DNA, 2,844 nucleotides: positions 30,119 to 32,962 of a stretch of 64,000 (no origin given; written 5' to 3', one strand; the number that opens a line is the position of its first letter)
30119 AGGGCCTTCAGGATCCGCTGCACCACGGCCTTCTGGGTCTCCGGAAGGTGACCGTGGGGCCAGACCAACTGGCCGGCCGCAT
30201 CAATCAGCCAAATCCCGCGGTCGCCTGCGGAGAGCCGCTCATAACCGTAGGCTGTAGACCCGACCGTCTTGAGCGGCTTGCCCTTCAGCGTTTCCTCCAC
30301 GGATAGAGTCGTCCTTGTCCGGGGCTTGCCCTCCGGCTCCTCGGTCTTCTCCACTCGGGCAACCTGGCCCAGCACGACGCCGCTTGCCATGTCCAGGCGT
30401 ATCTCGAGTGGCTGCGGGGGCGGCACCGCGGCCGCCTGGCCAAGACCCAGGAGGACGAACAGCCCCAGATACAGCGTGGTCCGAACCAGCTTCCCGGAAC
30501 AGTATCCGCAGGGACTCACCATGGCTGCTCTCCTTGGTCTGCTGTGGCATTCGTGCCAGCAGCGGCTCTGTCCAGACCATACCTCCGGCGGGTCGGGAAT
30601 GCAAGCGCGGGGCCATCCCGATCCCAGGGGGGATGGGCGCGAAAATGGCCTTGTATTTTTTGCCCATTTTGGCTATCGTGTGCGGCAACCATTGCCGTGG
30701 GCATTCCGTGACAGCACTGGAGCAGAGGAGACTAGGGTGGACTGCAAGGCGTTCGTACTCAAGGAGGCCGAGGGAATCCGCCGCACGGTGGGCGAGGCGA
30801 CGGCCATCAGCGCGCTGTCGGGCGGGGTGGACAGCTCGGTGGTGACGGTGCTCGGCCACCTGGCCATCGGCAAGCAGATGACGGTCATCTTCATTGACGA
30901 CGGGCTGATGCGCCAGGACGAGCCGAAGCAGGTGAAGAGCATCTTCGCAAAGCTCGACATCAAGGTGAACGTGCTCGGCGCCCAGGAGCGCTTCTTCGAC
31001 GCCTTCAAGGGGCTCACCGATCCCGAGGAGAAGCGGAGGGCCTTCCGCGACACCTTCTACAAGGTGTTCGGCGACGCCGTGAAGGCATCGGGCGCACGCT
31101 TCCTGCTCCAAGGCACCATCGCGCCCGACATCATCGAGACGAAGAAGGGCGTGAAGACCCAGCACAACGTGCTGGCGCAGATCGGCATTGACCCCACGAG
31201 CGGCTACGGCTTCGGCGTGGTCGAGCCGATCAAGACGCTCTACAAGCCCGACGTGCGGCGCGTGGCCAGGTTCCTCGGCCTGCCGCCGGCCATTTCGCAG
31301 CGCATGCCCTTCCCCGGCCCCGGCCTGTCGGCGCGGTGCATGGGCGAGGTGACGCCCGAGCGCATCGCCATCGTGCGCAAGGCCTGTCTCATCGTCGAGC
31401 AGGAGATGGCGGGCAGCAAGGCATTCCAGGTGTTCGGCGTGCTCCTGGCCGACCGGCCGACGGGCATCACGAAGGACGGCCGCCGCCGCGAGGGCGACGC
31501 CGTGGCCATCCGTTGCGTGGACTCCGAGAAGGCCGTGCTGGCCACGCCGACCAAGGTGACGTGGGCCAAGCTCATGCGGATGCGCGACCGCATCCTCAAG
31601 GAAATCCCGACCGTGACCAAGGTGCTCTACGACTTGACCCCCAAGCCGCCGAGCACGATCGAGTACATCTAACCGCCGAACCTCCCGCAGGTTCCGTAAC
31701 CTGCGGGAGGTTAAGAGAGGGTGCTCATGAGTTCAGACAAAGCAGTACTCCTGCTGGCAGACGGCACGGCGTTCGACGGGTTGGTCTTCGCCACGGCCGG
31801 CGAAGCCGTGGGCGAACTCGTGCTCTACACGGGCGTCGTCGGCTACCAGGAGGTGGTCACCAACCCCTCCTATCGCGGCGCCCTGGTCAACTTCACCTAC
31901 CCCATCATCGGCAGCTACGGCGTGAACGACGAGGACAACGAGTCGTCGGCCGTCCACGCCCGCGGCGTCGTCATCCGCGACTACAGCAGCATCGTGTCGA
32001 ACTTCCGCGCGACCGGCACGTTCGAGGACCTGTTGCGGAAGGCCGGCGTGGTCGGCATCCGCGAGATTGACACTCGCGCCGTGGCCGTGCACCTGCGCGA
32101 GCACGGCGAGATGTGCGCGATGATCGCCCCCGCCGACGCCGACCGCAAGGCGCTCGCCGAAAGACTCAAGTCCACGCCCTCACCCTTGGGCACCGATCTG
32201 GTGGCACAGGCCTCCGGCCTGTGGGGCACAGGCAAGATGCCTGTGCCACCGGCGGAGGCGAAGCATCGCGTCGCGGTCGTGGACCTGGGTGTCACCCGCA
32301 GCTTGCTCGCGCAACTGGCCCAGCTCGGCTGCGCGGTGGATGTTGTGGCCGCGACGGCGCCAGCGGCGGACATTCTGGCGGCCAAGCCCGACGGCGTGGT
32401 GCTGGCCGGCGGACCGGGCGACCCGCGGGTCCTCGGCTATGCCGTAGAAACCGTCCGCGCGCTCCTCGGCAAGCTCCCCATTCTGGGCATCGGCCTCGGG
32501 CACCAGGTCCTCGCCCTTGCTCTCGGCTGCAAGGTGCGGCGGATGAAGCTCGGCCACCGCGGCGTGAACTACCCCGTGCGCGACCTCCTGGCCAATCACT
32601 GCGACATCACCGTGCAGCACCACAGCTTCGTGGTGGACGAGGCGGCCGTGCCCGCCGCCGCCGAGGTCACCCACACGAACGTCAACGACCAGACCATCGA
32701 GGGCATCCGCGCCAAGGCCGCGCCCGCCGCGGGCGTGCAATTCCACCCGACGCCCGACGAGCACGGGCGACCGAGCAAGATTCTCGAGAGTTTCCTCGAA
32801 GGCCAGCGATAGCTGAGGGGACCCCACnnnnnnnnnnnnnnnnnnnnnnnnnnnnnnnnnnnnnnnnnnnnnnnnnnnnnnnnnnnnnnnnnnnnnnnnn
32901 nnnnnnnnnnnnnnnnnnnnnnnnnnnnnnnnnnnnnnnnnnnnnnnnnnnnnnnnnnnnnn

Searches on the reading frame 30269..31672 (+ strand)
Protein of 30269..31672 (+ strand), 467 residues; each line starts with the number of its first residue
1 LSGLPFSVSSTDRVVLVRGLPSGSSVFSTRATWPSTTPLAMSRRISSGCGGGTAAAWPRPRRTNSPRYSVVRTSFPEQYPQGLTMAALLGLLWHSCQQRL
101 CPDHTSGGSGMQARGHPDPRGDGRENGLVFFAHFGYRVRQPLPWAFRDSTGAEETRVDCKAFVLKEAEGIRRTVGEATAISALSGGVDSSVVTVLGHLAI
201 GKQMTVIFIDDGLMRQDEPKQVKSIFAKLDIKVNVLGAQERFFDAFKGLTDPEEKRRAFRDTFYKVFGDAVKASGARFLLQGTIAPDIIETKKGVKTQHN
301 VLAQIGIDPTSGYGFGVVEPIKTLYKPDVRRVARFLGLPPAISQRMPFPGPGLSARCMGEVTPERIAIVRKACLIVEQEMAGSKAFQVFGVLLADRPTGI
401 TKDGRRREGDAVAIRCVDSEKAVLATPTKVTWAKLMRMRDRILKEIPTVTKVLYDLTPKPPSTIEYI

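Call 17: search_protein_families(library=pfam, proteins=[window:30269-31672:+], max_evalue=0.001)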
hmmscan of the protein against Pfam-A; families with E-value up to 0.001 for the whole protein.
window:30269-31672:+ (467 aa): 3 families
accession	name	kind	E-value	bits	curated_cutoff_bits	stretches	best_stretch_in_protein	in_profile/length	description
PF00958.27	GMP_synt_C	-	1.3e-18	67.2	27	1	381-466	8-92/92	GMP synthase C terminal domain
PF02540.23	NAD_synthase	-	2.1e-08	34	21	1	177-347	19-177/242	NAD synthase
PF01171.26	ATP_bind_3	-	4.3e-05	23.7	27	1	180-330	3-153/182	PP-loop family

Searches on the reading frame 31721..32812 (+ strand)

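Call 17: search_protein_families(library=pfam, proteins=[window:31721-32812:+], max_evalue=0.001)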
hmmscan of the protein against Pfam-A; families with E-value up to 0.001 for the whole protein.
window:31721-32812:+ (363 aa): 3 families
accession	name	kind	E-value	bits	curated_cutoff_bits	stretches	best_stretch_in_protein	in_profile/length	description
PF00988.28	CPSase_sm_chain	-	1.5e-42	144.9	27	1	10-135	1-126/126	Carbamoyl-phosphate synthase small chain, CPSase domain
PF00117.34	GATase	-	1.1e-41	143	22.8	1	186-344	2-172/190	Glutamine amidotransferase class-I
PF07722.19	Peptidase_C26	-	0.00028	21.2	20.5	0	249-343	103-218/219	Peptidase C26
